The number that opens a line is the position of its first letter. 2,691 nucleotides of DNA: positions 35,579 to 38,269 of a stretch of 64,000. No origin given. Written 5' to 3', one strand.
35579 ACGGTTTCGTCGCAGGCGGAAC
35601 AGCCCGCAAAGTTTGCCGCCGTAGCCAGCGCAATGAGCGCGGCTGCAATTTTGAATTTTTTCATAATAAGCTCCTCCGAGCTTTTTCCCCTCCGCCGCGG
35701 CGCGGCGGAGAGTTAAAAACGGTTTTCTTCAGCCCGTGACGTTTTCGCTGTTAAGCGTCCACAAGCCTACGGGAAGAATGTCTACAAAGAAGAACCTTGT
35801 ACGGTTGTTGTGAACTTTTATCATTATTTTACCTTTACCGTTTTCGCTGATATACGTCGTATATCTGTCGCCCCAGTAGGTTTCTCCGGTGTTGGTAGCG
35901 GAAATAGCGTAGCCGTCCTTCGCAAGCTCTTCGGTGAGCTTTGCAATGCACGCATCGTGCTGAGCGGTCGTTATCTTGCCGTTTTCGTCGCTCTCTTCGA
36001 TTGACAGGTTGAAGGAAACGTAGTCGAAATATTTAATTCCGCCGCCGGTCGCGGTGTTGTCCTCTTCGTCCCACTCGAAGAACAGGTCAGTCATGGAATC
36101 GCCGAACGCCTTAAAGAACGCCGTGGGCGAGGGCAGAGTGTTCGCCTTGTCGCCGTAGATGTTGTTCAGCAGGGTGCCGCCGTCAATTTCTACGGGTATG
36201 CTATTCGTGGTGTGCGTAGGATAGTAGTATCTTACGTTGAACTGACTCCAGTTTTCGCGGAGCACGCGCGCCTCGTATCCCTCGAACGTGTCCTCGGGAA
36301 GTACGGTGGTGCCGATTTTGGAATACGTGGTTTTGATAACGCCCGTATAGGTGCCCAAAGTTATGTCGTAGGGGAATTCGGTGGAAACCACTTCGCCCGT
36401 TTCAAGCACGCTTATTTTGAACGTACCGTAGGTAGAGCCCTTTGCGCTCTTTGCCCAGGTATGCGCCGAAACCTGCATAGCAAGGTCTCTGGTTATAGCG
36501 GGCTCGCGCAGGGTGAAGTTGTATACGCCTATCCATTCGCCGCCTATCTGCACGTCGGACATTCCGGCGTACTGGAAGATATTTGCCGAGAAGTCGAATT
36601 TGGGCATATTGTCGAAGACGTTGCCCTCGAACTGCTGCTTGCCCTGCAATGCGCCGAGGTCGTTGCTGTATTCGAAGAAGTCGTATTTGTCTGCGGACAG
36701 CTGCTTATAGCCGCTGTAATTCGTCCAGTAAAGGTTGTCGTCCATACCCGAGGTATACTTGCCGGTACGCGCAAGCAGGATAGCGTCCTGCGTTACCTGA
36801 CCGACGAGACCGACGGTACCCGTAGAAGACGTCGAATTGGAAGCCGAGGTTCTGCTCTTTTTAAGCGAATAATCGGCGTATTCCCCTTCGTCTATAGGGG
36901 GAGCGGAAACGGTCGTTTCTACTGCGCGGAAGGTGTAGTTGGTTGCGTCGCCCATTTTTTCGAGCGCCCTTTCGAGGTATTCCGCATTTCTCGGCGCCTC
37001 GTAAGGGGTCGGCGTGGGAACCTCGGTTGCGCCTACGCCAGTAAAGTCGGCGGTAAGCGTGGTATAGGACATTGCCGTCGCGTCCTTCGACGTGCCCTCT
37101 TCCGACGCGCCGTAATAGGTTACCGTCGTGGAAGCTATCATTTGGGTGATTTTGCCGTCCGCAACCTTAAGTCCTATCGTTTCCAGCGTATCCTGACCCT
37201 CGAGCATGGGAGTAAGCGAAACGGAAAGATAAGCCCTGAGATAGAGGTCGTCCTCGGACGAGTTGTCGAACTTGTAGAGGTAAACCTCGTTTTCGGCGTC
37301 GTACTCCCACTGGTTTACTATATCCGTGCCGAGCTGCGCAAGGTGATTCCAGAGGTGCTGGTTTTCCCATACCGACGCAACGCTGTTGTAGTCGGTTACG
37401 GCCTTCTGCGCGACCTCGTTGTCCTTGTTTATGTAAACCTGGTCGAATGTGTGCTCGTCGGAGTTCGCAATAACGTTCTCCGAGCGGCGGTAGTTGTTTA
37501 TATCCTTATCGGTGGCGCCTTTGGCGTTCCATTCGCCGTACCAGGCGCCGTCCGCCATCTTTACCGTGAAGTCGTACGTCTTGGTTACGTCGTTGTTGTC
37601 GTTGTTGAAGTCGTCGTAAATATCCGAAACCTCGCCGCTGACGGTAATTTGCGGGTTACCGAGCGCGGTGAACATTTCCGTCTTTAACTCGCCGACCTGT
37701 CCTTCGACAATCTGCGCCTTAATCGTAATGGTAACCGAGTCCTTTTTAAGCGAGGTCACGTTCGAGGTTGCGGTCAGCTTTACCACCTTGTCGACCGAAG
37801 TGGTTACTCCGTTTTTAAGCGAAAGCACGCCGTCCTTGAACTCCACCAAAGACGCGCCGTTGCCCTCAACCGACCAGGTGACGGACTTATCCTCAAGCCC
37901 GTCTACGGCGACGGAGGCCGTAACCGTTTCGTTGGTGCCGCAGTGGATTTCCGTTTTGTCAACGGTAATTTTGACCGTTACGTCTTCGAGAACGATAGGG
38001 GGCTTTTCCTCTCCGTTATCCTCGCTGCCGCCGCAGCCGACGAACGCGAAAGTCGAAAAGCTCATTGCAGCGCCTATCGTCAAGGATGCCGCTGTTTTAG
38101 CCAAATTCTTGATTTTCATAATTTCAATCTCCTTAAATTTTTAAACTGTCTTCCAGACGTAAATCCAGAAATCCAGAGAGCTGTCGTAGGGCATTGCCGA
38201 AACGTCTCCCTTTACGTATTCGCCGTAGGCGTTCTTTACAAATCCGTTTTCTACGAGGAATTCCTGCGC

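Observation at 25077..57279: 32 kb single-operon array linking an Opp peptide importer, a giant S8 protease and about 8,200 aa of lipoproteins with largely unassignable domains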

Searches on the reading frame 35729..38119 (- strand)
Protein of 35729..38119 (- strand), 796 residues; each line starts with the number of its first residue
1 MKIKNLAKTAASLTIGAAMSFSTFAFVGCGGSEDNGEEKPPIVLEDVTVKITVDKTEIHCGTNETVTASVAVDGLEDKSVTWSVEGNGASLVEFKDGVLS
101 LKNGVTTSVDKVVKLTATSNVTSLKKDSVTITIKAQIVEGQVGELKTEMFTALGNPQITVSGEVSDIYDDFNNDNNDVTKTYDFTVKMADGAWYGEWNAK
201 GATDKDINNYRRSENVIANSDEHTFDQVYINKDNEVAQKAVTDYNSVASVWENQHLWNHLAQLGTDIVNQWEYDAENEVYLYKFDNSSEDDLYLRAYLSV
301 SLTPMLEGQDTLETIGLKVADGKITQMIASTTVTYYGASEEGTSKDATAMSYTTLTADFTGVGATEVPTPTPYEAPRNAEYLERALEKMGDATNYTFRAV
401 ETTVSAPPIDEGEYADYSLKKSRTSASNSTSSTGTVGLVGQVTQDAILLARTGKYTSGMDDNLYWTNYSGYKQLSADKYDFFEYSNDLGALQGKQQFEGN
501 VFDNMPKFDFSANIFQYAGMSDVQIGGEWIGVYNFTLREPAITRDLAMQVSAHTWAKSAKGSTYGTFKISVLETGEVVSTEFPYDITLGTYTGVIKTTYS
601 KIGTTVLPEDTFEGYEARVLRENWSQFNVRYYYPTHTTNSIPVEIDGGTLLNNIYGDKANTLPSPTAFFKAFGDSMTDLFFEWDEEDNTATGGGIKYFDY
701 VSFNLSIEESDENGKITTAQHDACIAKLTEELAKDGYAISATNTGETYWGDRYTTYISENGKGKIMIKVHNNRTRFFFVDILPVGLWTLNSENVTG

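Call 5: search_protein_families(library=pfam, proteins=[window:35729-38119:-], max_evalue=0.01)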
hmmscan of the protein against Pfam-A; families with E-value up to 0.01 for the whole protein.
window:35729-38119:- (796 aa): 0 families

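Call 13: search_protein_families(library=ncbifam, proteins=[window:35729-38119:-], max_evalue=0.01)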
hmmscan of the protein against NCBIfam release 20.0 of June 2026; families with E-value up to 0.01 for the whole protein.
window:35729-38119:- (796 aa): 0 families

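Call 37: search_solved_structures(query=A3, max_evalue=0.1)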
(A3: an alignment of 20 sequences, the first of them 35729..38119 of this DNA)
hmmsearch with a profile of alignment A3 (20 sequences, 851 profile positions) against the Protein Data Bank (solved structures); distinct sequences matched with E-value up to 0.1: 14.
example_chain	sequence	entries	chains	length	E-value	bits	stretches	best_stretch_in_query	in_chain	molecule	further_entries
8hqz_p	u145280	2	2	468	0.00059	21.4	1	118-203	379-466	Tail tube protein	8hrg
7quz_AAA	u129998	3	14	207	0.0008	20.9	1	120-205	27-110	Beta-1,3-glucanase bglH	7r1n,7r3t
4ui9_O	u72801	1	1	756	0.017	16.6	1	430-467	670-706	ANAPHASE-PROMOTING COMPLEX SUBUNIT 5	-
5a31_O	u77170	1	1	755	0.017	16.6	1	430-467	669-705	ANAPHASE-PROMOTING COMPLEX SUBUNIT 5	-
5g04_O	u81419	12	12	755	0.017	16.5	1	430-467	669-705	ANAPHASE-PROMOTING COMPLEX SUBUNIT 5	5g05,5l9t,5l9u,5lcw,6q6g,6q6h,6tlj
5khr_O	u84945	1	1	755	0.017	16.5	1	430-467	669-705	Anaphase-promoting complex subunit 5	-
5khu_O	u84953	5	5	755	0.017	16.5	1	430-467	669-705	Anaphase-promoting complex subunit 5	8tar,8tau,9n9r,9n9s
2xy2_A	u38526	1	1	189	0.032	15.6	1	35-175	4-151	NEURAL CELL ADHESION MOLECULE 2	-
6pim_A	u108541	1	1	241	0.045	15.1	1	120-202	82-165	Protocadherin-1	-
6z14_JJJ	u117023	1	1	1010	0.056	14.8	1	111-202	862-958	Beta-N-acetylhexosaminidase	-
6yxz_JJJ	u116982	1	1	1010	0.056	14.8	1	111-202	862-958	Beta-N-acetylhexosaminidase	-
6mga_A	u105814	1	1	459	0.057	14.8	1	120-202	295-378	Protocadherin-1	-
6vfp_A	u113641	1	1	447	0.06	14.7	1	120-202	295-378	Protocadherin-1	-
2wim_A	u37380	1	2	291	0.091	14.1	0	35-175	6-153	NEURAL CELL ADHESION MOLECULE 2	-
